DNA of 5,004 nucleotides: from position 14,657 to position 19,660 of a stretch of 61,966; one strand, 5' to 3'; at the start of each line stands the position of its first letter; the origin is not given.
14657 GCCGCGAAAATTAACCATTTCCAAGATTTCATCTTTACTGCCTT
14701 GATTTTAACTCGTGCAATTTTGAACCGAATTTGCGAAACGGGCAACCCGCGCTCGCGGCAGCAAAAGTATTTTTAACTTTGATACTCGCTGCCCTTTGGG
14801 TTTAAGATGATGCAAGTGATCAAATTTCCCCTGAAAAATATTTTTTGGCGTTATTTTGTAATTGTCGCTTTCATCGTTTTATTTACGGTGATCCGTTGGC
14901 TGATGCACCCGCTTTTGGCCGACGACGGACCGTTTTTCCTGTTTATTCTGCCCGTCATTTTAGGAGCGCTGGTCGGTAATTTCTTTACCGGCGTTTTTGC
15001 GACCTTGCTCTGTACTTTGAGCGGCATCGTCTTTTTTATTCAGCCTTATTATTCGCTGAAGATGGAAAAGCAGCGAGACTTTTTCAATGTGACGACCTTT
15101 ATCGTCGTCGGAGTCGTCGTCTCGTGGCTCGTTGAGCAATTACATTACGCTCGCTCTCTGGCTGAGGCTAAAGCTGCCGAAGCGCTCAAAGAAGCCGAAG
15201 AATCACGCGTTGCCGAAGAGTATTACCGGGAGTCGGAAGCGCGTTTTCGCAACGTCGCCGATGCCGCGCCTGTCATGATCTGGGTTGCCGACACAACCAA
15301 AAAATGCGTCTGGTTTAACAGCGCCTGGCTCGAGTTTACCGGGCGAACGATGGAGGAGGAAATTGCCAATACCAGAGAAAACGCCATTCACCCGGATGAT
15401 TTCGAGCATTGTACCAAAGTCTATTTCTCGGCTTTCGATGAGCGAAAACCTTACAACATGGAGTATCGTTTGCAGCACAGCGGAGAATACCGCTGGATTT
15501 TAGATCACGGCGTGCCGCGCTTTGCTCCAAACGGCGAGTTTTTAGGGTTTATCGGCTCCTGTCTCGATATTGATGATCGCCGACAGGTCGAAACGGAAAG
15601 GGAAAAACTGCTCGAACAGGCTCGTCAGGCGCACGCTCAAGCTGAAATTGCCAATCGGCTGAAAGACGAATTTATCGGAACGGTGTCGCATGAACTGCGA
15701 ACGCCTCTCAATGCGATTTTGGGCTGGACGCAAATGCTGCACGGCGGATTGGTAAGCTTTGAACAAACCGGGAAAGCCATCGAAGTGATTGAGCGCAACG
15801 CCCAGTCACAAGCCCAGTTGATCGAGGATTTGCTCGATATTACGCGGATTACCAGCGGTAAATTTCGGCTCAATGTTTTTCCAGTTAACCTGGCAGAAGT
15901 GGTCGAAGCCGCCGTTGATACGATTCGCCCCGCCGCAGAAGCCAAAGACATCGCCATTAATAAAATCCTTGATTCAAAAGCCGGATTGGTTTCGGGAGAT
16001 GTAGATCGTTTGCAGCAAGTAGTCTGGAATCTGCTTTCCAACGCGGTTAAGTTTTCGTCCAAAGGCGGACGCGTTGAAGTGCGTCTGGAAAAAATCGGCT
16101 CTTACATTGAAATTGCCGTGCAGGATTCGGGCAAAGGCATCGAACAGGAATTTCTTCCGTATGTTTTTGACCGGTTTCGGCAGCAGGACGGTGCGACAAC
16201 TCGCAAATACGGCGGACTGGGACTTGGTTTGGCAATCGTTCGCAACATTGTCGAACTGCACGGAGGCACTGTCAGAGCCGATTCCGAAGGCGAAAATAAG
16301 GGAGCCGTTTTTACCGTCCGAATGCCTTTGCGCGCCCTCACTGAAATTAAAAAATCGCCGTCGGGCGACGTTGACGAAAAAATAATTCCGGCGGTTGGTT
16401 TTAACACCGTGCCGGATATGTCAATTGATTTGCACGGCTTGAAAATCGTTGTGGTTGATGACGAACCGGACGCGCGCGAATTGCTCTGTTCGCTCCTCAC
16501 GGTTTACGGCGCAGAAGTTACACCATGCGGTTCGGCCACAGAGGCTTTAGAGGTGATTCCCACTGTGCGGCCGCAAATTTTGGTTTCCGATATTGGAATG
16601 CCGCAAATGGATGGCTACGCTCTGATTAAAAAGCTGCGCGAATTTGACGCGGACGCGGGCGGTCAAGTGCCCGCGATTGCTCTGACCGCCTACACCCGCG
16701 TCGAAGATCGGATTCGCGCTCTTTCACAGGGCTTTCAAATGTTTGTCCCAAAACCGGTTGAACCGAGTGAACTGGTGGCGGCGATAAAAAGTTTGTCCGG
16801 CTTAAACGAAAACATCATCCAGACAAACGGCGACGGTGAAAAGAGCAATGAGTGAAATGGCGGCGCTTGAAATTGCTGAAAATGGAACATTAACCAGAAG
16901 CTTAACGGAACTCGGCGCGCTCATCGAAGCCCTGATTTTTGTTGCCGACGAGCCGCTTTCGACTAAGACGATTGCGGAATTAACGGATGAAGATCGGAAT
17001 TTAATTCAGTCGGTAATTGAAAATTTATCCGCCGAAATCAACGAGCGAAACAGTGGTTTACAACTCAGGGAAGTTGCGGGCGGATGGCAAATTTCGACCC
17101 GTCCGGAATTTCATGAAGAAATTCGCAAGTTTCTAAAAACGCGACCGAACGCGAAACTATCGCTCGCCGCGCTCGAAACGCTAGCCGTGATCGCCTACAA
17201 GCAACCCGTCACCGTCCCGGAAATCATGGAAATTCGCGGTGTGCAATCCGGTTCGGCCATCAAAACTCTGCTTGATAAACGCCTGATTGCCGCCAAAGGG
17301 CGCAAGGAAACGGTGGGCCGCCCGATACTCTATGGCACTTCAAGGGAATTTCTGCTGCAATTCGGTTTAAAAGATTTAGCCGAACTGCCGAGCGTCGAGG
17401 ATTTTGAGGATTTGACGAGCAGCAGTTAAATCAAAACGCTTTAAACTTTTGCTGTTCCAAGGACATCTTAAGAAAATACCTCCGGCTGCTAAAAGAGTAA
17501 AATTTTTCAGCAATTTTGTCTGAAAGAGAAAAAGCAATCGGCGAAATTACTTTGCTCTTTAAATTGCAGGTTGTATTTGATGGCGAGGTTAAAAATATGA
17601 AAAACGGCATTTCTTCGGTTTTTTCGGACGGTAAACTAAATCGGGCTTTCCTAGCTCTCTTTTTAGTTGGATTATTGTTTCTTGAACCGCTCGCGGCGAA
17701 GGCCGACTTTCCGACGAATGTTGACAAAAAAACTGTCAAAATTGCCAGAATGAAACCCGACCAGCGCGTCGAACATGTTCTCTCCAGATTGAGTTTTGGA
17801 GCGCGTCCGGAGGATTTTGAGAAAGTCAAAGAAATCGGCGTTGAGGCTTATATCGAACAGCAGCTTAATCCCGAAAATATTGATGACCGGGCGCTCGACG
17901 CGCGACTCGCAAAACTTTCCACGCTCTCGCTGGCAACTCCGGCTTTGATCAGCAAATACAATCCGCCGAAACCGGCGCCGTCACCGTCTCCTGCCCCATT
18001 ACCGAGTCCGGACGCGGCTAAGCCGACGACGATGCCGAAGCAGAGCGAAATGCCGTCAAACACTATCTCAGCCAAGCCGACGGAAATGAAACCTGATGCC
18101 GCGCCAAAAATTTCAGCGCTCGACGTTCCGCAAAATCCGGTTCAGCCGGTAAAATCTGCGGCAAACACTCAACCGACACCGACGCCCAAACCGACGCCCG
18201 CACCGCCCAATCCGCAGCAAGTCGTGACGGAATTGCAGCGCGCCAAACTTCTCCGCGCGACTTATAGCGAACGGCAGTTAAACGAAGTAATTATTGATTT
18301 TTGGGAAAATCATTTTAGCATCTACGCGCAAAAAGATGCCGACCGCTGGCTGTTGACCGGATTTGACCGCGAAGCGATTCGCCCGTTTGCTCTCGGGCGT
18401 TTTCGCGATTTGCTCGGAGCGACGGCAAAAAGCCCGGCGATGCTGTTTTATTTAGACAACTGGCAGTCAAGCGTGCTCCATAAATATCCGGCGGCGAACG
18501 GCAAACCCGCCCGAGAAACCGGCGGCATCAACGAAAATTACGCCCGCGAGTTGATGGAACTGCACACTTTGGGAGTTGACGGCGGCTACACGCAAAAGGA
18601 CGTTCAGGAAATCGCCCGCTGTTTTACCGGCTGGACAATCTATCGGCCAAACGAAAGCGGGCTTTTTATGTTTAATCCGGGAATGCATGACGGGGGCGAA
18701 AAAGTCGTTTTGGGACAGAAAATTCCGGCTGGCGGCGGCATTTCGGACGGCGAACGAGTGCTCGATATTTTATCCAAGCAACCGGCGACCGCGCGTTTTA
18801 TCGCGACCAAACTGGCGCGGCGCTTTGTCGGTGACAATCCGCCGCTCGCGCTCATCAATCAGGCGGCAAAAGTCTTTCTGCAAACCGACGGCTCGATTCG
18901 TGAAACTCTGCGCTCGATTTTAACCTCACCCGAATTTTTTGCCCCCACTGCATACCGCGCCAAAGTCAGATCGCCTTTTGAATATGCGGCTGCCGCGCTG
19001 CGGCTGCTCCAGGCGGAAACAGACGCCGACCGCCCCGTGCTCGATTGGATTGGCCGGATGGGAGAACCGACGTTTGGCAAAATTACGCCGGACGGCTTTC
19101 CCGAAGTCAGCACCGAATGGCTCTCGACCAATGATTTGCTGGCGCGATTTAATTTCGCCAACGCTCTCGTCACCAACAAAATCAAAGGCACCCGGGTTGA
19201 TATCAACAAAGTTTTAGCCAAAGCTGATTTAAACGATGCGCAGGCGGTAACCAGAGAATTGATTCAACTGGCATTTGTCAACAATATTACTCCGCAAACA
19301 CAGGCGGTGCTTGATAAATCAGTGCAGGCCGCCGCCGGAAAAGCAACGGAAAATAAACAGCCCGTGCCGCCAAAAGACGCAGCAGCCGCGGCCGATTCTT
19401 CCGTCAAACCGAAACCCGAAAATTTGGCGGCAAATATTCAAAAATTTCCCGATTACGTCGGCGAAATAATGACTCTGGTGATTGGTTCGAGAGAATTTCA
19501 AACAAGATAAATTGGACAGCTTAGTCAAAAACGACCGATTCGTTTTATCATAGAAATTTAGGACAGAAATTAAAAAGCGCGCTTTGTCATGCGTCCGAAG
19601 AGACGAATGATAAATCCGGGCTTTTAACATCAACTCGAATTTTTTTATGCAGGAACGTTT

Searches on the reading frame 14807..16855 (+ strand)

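Call 20: search_protein_families(library=pfam, proteins=[window:14807-16855:+])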
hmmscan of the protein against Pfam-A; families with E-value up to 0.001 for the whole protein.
window:14807-16855:+ (682 aa): 10 families
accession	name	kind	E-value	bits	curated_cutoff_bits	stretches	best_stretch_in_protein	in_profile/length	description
PF02518.31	HATPase_c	-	2.1e-31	109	26.4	1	397-509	1-110/111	Histidine kinase-, DNA gyrase B-, and HSP90-like ATPase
PF00072.30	Response_reg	-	1.2e-23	83.8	30.2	1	547-661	1-111/111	Response regulator receiver domain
PF13493.11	DUF4118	-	1.4e-18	67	28.4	1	16-120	1-105/107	Domain of unknown function (DUF4118)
PF00512.31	HisKA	-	4.3e-17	62.3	26.9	1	286-351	2-66/66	His Kinase A (phospho-acceptor) domain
PF08447.18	PAS_3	-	3.3e-12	46.9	25.6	1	170-250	4-87/89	PAS fold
PF00989.32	PAS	-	2.9e-11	43.8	22.6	1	146-255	2-113/113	PAS fold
PF13188.13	PAS_8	-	4.9e-08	33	21.8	1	145-199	1-55/65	PAS domain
PF08448.16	PAS_4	-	2.8e-05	24.7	23.1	1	152-260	2-110/110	PAS fold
PF13581.12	HATPase_c_2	-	9.4e-05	22.9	27.4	1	390-485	21-112/127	Histidine kinase-like ATPase domain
PF13426.13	PAS_9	-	0.00013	22.6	27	1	155-255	1-101/103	PAS domain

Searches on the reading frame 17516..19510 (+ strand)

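Call 20: search_protein_families(library=pfam, proteins=[window:17516-19510:+])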
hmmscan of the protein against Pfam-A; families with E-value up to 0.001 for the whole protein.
window:17516-19510:+ (664 aa): 1 family
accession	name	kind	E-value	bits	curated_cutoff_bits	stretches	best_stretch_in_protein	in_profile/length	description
PF08811.16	DUF1800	-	6.1e-134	447.8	26.1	1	87-662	1-418/419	Protein of unknown function (DUF1800)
